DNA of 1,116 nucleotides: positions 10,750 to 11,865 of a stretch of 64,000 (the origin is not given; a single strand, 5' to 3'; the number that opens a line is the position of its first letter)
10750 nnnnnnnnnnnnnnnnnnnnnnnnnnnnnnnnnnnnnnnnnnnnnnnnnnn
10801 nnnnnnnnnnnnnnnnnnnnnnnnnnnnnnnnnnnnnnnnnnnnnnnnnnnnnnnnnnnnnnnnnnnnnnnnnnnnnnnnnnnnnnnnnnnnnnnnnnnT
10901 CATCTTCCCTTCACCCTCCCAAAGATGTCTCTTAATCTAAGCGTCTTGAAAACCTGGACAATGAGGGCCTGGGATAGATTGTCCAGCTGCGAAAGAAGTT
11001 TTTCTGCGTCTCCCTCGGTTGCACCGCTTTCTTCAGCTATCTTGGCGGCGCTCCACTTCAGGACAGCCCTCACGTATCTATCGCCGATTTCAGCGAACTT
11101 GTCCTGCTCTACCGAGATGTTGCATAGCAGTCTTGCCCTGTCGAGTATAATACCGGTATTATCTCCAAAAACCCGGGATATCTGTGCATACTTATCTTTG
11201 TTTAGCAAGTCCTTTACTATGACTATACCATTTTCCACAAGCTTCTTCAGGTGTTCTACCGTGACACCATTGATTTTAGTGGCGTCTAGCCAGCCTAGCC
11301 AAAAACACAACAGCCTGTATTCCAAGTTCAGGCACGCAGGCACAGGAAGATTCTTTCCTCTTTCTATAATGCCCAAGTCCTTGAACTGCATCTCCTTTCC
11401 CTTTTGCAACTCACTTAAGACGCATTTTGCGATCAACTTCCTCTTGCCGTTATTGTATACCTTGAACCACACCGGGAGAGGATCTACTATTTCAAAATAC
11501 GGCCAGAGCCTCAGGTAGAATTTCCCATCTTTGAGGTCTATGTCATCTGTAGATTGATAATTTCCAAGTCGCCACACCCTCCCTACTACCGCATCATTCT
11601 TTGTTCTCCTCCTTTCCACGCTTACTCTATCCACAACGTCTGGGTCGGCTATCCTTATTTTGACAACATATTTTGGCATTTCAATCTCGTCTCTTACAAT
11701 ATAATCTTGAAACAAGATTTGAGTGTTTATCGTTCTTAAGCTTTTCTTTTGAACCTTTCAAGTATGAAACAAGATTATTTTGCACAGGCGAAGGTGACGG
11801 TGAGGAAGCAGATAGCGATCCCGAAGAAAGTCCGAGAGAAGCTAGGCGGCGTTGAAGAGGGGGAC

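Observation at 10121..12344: Translationally coupled tandem paralogs of an uncharacterised HhH-containing protein family flanked by small AbrB/wHTH regulators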

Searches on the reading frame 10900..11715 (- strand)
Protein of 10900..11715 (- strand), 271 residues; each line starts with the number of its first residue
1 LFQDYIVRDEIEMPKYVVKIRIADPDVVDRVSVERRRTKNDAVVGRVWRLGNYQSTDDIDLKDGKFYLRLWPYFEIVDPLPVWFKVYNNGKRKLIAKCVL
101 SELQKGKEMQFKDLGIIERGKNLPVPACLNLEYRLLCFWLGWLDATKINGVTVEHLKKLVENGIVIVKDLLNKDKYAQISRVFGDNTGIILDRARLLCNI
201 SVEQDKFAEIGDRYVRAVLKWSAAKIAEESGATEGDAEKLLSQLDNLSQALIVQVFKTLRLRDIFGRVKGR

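Call 4: search_protein_families(library=pfam, proteins=[window:10900-11715:-], max_evalue=1)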
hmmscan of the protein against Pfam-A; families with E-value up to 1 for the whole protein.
window:10900-11715:- (271 aa): 1 family
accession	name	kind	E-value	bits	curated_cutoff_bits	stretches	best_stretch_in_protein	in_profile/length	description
PF14520.12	HHH_5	-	0.044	14.7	27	1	145-182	4-40/57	Helix-hairpin-helix domain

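Call 6: search_protein_families(library=ncbifam, proteins=[window:10900-11715:-], max_evalue=1)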
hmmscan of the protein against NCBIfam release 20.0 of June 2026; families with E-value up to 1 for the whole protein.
window:10900-11715:- (271 aa): 0 families

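Call 7: search_protein_families(library=padloc, proteins=[window:10900-11715:-], max_evalue=1)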
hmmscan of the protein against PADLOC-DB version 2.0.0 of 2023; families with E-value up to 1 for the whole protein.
window:10900-11715:- (271 aa): 0 families

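Call 10: find_homologous_proteins(query=window:10900-11679:-)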
Query window:10900-11679:- (259 aa): 23 proteins with E <= 0.001 among 972 candidates.
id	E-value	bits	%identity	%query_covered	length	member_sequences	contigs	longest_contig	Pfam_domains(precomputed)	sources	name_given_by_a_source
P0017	1.1e-168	577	100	100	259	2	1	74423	-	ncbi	ncbi:MAG: hypothetical protein V3T58_06360 [Candidatus Hydrothermarchaeales archaeon]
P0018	1.9e-134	465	79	98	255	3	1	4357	-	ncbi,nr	ncbi:MAG: hypothetical protein QME59_04350 [Candidatus Hydrothermarchaeota archaeon]|nr:hypothetical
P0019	2.0e-134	465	79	99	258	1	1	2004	-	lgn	-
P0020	9.9e-132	456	79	98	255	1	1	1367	-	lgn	-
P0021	3.3e-130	451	76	98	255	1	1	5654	-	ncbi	-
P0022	6.1e-128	444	77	99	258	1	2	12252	-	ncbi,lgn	-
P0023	9.0e-127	440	76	99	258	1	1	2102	-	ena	-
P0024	9.4e-105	368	66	98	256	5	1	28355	-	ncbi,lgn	ncbi:MAG: hypothetical protein WBD09_06035 [Halobacteriota archaeon]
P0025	3.7e-77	277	52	97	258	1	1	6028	-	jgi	jgi:hypothetical protein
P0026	2.1e-75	271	53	98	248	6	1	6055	-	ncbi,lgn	-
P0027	2.9e-75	271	52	97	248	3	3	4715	-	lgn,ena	-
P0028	4.4e-75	270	52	97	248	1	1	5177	-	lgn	-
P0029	3.8e-74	267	51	98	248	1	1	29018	-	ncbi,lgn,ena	-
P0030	9.2e-72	259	52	98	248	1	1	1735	-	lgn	-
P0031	2.5e-71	258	51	98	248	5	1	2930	-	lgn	-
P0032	2.6e-71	258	51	97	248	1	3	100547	-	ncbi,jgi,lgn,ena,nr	ncbi:MAG: hypothetical protein OIN89_02585 [Candidatus Methanoperedens sp.]|jgi:hypothetical protein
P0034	1.5e-50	190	46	87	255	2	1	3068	-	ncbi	-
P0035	2.7e-50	189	44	92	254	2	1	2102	-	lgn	-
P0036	2.8e-46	176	72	47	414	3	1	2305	PF00112.30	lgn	-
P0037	5.2e-46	175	36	96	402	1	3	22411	-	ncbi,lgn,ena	-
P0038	4.2e-42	162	64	47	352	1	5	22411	-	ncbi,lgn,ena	-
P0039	3.4e-41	159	66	47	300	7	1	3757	-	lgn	-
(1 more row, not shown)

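Call 16: find_encoding_contigs(protein=P0032, flank=8000, max_places=3)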
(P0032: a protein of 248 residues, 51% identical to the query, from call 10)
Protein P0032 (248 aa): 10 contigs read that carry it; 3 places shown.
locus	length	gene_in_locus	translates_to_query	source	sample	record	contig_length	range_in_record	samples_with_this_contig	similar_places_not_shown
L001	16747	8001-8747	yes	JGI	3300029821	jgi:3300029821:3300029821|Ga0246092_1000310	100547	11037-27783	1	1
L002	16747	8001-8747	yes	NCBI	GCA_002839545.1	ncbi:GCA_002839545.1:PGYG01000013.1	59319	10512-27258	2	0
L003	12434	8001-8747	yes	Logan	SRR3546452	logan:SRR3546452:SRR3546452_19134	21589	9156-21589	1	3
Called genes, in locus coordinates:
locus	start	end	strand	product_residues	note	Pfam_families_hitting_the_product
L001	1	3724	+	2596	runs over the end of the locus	PF14522:Cytochrome_C7 (faint), PF14537:Cytochrom_c3_2 (faint), PF22113:Mtrc-MtrF_II-IV_dom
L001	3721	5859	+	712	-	-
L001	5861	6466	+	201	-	PF14522:Cytochrome_C7 (faint)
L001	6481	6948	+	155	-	-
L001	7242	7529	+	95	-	PF18765:Polbeta, PF01909:NTP_transf_2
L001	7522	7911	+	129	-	PF01934:HepT-like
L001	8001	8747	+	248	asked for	-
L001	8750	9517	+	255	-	-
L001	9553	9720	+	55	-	-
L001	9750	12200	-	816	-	PF00270:DEAD, PF04851:ResIII, PF00271:Helicase_C, PF19131:DUF5814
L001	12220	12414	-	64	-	PF26477:DUF8150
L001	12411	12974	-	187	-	-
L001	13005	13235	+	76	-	-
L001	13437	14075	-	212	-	-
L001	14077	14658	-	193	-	PF00072:Response_reg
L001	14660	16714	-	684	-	PF13581:HATPase_c_2 (faint), PF13589:HATPase_c_3, PF02518:HATPase_c, PF14501:HATPase_c_5 (weak)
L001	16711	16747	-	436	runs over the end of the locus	PF00145:DNA_methylase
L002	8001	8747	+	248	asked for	-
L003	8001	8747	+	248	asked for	-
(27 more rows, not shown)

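Call 17: find_encoding_contigs(protein=P0024, flank=8000, max_places=3)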
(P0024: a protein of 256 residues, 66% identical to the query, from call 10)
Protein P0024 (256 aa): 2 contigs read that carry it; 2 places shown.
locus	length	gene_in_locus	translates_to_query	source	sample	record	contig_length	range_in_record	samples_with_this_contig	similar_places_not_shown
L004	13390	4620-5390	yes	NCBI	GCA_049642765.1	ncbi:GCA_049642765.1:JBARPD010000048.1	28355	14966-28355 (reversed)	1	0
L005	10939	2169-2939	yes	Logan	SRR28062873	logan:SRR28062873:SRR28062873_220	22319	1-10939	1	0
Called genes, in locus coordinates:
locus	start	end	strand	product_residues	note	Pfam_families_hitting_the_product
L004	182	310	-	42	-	-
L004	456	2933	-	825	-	-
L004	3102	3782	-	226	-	PF02811:PHP, PF13263:PHP_C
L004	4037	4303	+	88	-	-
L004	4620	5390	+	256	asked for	-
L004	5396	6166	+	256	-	-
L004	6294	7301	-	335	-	PF18204:PGF-CTERM (weak)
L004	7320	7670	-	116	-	PF09685:MamF_MmsF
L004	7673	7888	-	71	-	PF01987:AIM24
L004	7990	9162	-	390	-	PF00202:Aminotran_3, PF00155:Aminotran_1_2 (weak)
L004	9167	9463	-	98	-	PF01922:SRP19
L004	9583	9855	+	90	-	PF03685:UPF0147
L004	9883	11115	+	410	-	PF01926:MMR_HSR1, PF02421:FeoB_N (faint), PF08438:YGR210-like_G4, PF02824:TGS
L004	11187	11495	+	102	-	PF19094:EMC6_arch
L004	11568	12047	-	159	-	PF02075:RuvC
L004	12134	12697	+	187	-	PF14382:ECR1_N, PF10447:EXOSC1 (faint)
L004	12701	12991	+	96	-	PF13656:RNA_pol_L_2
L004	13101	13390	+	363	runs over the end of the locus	PF03463:eRF1_1, PF18854:baeRF_family10, PF03464:eRF1_2, PF18859:acVLRF1, PF03465:eRF1_3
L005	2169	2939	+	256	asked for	-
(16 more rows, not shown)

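Call 21: find_encoding_contigs(protein=P0037, flank=8000, max_places=2)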
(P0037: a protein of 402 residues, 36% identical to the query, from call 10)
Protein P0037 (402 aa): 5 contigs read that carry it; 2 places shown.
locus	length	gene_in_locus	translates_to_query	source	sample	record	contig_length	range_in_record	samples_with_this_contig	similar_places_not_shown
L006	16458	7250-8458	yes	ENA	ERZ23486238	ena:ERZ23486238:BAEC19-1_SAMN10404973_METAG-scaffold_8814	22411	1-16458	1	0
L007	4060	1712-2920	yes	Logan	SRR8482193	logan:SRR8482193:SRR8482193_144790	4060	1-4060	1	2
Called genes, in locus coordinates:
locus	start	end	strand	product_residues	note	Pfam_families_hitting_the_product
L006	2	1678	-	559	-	?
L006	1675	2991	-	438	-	-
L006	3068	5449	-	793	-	PF22842:Pel9A-like_beta_helix (faint), PF05048:NosD (faint), PF13229:Beta_helix (weak)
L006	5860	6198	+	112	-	-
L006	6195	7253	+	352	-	-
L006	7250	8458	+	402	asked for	-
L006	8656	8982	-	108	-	-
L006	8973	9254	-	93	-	-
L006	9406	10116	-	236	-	PF00565:SNase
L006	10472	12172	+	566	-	PF03485:Arg_tRNA_synt_N, PF00750:tRNA-synt_1d, PF05746:DALR_1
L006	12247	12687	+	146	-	-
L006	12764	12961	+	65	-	-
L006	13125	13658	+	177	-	-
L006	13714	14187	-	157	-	-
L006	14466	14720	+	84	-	-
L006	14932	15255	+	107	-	-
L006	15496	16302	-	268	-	PF01978:TrmB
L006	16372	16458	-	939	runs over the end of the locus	PF00133:tRNA-synt_1, PF09334:tRNA-synt_1g, PF01406:tRNA-synt_1e (weak), PF09334:tRNA-synt_1g (weak), PF08264:Anticodon_1, PF19302:DUF5915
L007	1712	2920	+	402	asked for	-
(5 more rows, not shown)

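Call 26: search_protein_families(library=pfam, proteins=[P0036, P0037, P0038, P0039, L006:5860-6198:+, L004:4037-4303:+, L001:9553-9720:+], max_evalue=1)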
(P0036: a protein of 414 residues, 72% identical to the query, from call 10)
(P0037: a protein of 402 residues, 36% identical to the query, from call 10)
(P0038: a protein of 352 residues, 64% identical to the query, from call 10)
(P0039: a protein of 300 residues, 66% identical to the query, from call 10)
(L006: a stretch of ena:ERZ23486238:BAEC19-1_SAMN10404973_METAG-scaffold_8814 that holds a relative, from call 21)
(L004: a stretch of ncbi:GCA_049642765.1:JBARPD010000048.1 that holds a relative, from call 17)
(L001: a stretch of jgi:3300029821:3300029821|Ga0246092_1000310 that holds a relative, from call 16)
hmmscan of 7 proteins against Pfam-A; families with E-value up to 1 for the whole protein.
P0036 (414 aa): 2 families
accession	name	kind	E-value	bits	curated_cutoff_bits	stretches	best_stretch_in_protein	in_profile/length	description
PF00112.29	Peptidase_C1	-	1.4e-45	156.5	20.7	1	75-280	2-213/220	Papain family cysteine protease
PF03051.21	Peptidase_C1_2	-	0.41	9.8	22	1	240-291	361-413/438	Peptidase C1-like family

P0037 (402 aa): 16 families
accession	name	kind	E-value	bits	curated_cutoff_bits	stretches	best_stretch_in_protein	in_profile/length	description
PF02961.22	SAM_BAF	-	0.00041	21.2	25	0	276-309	15-48/88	Barrier to autointegration factor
PF14520.12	HHH_5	-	0.0023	18.8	27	1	135-183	7-55/57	Helix-hairpin-helix domain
PF21794.3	RAD51D_N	-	0.0027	18.3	27.3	0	293-325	18-50/60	RAD51D, N-terminal domain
PF18265.6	Nas2_N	-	0.0055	17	23.2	0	361-392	2-33/79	Nas2 N_terminal domain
PF11401.13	Tetrabrachion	-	0.0075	16.7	27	0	383-401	12-27/49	Tetrabrachion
PF21999.2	IMS_HHH_1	-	0.011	16.6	27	0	286-306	5-25/53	DNA polymerase-iota, thumb domain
PF22993.4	SAM_EPH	-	0.018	15.2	27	0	293-314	21-42/60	Ephrin receptor 1 SAM domain-like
PF11731.14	Cdd1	-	0.039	14.6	25.5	0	133-165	9-41/86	Pathogenicity locus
PF14229.12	DUF4332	-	0.1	13.2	23.2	0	137-186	2-56/122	Domain of unknown function (DUF4332)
PF10391.15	DNA_pol_lambd_f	-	0.11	12.7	29.8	0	135-161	6-32/51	Fingers domain of DNA polymerase lambda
PF12314.13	IMCp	-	0.14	13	21.1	1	316-366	33-79/94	Inner membrane complex protein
PF04963.19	Sigma54_CBD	-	0.14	12.3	22.9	0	344-385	98-139/185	Sigma-54 factor, core binding domain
PF20849.2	TelK_muzzle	-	0.25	11.8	27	0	341-385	13-56/118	Protelomerase, muzzle domain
PF00521.26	DNA_topoisoIV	-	0.53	9.5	31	1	334-383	371-419/432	DNA gyrase/topoisomerase IV, subunit A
PF17190.9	RecG_N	-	0.77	10.9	23.1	0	360-399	9-48/89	RecG N-terminal helical domain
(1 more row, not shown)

P0038 (352 aa): 0 families

P0039 (300 aa): 0 families

L006:5860-6198:+ (112 aa): 2 families
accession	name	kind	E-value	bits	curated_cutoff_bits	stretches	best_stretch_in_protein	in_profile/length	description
PF21373.2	ZNHIT3_C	-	0.022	15.5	27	1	20-51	11-42/58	Zinc finger HIT domain-containing protein 3, C-terminal domain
PF14667.12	Polysacc_synt_C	-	0.15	12.7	28.7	0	3-39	36-72/111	Polysaccharide biosynthesis C-terminal domain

L004:4037-4303:+ (88 aa): 0 families

L001:9553-9720:+ (55 aa): 1 family
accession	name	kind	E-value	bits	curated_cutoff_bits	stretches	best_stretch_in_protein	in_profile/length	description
PF06569.16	DUF1128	-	0.078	13.5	27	1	30-50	31-51/71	Protein of unknown function (DUF1128)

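Call 32: search_solved_structures(query=P0038, max_evalue=10)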
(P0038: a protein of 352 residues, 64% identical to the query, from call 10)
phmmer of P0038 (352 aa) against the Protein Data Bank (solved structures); distinct sequences matched with E-value up to 10: 0.

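Call 33: search_protein_families(library=ncbifam, proteins=[P0038, P0039, P0036], max_evalue=1)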
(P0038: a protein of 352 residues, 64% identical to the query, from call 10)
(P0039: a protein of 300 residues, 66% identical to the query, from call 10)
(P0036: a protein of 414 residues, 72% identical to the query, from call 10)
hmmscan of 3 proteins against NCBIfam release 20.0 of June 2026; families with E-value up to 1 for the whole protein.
P0038 (352 aa): 0 families

P0039 (300 aa): 0 families

P0036 (414 aa): 0 families

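Call 37: search_solved_structures(query=A2, max_evalue=10)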
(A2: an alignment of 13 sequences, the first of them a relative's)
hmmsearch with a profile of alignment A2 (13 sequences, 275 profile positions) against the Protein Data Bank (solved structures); distinct sequences matched with E-value up to 10: 0.

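Call 39: find_encoding_contigs(protein=P0022, flank=8000, max_places=2)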
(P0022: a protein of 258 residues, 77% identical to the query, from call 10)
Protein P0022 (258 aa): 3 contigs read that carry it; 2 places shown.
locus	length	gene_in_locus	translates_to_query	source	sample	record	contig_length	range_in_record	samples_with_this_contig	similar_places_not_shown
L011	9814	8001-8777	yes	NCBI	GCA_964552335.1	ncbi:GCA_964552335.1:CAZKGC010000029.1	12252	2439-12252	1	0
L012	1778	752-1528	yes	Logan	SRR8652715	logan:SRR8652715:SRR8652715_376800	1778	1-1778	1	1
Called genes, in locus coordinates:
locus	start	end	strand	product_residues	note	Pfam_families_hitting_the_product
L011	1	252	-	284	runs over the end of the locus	PF00892:EamA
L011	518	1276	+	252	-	PF00881:Nitroreductase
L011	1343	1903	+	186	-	PF22769:DCD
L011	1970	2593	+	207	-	PF02511:Thy1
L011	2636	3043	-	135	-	-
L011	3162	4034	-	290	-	PF13401:AAA_22, PF07693:KAP_NTPase (faint)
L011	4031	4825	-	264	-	PF12728:HTH_17, PF13411:MerR_1, PF00376:MerR, PF01844:HNH (weak)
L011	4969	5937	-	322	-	PF00586:AIRS, PF02769:AIRS_C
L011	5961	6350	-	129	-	PF01155:HypA, PF15777:Anti-TRAP (weak)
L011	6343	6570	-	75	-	PF01455:HupF_HypC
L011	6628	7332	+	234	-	PF02811:PHP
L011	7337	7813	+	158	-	PF01750:HycI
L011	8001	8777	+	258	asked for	-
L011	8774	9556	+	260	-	-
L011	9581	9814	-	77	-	?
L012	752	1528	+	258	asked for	-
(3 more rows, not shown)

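Call 40: find_encoding_contigs(protein=P0018, flank=5000, max_places=2)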
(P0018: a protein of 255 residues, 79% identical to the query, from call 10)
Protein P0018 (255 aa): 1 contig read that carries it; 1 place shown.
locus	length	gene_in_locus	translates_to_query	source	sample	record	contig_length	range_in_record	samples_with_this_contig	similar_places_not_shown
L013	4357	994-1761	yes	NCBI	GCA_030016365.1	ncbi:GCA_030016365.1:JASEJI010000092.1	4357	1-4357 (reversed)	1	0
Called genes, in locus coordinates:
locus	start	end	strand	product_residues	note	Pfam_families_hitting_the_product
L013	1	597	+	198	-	?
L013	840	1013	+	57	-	-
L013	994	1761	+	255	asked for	-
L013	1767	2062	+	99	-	-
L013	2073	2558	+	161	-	-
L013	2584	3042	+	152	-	-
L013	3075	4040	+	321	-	PF00702:Hydrolase (weak), PF12710:HAD (faint)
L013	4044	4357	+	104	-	?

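Call 44: predict_structure(alignment_id=A2)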
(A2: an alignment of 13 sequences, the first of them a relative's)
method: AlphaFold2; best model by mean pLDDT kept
length: 352 residues; sequences in the alignment: 13
mean_pLDDT: 75.1   pTM: 0.64
mean pLDDT of the five models: 75.1, 73.1, 72.5, 70.3, 70.1
residues with pLDDT >= 90: 196; 70-90: 12; 50-70: 41; < 50: 103
segments of 3 or more residues with pLDDT < 50: 1-7, 223-242, 245-249, 251-253, 255-257, 262-290, 309-314, 316-320, 328-352
pLDDT, mean of each block of 10 residues (from residue 1): 44 96 95 96 93 98 95 96 98 98 97 97 98 95 82 98 95 98 98 97 98 93 38 39 49 50 48 46 43 55 53 45 51 37 31 30
secondary structure, 60 per line:
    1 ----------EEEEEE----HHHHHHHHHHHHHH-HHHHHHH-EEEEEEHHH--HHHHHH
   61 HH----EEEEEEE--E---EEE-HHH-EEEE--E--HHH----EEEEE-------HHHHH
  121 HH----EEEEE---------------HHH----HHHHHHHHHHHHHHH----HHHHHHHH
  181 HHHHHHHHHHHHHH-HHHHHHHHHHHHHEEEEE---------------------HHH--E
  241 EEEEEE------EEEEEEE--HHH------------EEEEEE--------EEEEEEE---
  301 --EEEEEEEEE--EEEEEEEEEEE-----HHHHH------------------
elements in order: E11-16 H21-34 H36-42 E44-49 H55-62 E67-73 E80-82 E88-91 E104-108 H116-122 E127-131 H154-168 H173-194 H196-208 E209-213 E240-246 E253-259 E277-282 E291-297 E303-311 E314-324 H330-334

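Call 47: find_encoding_contigs(protein=P0039, flank=4000, max_places=2)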
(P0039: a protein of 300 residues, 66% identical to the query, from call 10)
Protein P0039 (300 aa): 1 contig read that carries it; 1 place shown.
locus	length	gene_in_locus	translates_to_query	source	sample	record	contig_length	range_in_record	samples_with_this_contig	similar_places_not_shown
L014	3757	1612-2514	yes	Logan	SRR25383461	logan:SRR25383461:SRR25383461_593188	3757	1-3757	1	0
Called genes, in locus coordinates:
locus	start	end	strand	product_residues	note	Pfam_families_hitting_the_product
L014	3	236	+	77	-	?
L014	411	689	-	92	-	-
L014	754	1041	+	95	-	PF24038:DUF7347 (weak)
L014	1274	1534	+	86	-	-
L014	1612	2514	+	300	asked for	-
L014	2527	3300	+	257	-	-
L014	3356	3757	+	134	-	?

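Call 48: find_encoding_contigs(protein=P0036, flank=4000, max_places=2)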
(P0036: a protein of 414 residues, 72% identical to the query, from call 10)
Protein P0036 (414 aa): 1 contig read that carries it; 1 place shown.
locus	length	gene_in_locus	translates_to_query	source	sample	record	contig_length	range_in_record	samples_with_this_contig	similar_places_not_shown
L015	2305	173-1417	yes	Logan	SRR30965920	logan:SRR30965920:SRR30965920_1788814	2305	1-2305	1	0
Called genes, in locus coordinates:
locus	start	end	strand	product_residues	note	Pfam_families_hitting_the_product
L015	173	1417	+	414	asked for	PF00112:Peptidase_C1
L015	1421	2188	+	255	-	-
